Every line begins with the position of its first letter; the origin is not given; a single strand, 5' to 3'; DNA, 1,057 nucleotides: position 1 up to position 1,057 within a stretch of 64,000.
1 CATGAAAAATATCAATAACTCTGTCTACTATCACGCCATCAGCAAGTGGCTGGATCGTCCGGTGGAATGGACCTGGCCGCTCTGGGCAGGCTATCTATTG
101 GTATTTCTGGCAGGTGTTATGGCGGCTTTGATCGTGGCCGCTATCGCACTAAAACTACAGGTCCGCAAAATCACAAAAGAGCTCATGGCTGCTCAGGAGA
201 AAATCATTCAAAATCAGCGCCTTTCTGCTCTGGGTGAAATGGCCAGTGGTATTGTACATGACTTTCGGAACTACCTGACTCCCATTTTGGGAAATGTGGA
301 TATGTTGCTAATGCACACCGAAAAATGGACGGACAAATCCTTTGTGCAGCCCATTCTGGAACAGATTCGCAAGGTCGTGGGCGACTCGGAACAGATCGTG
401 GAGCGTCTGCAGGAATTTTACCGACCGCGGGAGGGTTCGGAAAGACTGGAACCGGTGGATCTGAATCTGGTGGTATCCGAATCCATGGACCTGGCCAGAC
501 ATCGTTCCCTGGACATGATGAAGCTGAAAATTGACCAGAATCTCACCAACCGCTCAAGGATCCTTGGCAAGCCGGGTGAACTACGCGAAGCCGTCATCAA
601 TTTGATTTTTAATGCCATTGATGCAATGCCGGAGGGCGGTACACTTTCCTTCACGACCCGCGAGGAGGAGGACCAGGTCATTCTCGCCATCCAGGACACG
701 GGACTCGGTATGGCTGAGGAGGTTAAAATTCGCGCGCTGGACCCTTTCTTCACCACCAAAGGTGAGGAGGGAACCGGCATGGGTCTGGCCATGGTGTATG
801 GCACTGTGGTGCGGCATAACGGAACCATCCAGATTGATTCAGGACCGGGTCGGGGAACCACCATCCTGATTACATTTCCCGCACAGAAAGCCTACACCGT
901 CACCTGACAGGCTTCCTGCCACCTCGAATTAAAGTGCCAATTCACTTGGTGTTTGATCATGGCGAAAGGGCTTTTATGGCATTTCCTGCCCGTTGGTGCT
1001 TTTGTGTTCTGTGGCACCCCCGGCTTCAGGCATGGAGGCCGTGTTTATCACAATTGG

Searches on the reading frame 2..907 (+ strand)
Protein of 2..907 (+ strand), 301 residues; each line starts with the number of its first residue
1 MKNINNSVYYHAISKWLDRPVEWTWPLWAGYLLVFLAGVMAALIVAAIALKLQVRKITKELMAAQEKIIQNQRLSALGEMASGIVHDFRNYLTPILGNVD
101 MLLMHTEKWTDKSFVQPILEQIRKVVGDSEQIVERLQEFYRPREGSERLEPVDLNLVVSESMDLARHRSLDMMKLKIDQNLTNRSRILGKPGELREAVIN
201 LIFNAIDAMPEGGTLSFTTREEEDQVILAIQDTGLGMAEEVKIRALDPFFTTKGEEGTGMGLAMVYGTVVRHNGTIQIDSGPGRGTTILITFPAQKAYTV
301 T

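Call 74: search_protein_families(library=pfam, proteins=[window:2-907:+], max_evalue=0.00001)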
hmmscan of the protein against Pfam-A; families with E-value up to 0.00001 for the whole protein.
window:2-907:+ (301 aa): 2 families
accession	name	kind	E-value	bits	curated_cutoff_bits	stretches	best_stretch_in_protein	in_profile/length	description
PF02518.31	HATPase_c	-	1.9e-22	80.3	26.4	1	190-295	2-110/111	Histidine kinase-, DNA gyrase B-, and HSP90-like ATPase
PF00512.31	HisKA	-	2.7e-06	27.8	26.9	1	77-145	2-66/66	His Kinase A (phospho-acceptor) domain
